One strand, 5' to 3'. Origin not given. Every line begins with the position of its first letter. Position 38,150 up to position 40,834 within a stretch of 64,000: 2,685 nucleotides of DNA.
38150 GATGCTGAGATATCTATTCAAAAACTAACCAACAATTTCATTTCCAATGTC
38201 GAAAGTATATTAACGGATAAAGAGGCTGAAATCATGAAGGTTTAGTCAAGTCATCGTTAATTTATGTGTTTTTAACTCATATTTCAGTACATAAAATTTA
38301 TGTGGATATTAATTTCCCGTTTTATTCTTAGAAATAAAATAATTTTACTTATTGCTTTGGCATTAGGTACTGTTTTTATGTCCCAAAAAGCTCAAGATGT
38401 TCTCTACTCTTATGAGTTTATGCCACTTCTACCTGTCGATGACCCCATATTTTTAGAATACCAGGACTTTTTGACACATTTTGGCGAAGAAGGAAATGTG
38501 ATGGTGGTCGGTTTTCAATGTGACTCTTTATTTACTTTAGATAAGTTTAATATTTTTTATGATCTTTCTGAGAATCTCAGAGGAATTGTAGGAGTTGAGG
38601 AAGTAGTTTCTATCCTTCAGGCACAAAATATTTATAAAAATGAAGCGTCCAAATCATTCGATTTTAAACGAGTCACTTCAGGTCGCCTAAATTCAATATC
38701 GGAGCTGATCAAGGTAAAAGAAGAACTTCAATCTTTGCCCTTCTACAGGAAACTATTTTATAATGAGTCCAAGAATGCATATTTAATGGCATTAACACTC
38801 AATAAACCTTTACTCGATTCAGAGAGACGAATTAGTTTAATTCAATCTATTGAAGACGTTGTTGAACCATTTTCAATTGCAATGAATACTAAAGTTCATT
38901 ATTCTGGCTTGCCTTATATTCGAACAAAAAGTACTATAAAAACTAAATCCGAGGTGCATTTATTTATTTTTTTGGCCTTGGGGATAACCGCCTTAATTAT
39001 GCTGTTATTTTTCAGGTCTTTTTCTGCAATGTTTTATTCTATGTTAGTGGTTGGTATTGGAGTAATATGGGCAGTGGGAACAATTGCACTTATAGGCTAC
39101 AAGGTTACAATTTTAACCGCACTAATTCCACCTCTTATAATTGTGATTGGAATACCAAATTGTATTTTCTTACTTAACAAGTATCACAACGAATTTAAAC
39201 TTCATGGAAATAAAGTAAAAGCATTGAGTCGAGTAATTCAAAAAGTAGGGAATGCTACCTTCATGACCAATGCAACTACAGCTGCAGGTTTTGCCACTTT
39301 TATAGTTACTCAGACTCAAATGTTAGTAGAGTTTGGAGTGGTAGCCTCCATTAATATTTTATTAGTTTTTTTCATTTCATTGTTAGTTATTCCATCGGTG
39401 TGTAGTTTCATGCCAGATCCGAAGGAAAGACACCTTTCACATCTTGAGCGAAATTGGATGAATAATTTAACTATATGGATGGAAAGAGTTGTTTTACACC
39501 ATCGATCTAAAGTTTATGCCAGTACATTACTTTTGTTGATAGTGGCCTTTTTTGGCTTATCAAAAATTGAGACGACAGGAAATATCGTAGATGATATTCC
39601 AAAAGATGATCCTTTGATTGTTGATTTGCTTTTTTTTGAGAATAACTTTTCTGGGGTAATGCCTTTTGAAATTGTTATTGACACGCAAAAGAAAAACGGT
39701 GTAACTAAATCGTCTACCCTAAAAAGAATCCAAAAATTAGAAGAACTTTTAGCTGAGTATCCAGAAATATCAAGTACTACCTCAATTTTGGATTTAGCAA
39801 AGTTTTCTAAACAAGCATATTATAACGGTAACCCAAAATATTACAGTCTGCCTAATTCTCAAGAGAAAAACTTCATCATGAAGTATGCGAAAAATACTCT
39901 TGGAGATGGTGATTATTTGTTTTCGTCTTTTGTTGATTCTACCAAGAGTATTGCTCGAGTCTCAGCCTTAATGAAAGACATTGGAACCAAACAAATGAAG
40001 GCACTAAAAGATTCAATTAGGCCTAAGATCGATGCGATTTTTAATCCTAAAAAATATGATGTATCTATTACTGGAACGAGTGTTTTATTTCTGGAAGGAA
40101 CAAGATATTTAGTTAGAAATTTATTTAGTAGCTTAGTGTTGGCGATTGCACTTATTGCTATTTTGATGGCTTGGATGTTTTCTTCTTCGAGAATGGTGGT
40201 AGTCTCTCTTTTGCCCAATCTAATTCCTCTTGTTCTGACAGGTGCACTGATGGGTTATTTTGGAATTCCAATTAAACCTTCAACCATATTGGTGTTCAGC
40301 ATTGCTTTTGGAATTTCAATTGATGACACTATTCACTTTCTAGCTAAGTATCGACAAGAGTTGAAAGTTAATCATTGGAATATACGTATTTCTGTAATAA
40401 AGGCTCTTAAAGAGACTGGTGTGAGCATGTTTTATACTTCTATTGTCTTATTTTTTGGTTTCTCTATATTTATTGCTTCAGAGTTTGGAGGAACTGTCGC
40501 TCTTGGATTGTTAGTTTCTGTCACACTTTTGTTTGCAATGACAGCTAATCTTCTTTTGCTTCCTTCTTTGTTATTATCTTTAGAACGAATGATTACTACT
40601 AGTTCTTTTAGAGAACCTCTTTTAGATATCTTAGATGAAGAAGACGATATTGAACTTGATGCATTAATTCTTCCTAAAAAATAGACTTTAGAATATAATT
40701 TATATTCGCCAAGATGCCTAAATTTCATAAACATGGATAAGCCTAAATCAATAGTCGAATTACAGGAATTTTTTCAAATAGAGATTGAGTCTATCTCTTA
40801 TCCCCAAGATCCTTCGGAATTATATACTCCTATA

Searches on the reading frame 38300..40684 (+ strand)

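Call 35: search_protein_families(library=pfam, proteins=[window:38300-40684:+], max_evalue=0.001)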
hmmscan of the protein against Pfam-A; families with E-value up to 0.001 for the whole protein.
window:38300-40684:+ (794 aa): 4 families
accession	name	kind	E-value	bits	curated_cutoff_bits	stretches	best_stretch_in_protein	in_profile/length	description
PF03176.21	MMPL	-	6.1e-37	127.7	20.5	2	149-372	76-303/333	MMPL family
PF02460.24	Patched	-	1.5e-11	44.7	23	1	240-364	27-150/156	Patched SSD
PF12349.14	Sterol-sensing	-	6.2e-09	36.4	22.3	1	242-370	7-135/153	Sterol-sensing domain of SREBP cleavage-activation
PF00873.25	ACR_tran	-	1.3e-07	30.2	28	1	178-423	293-548/1021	AcrB/AcrD/AcrF family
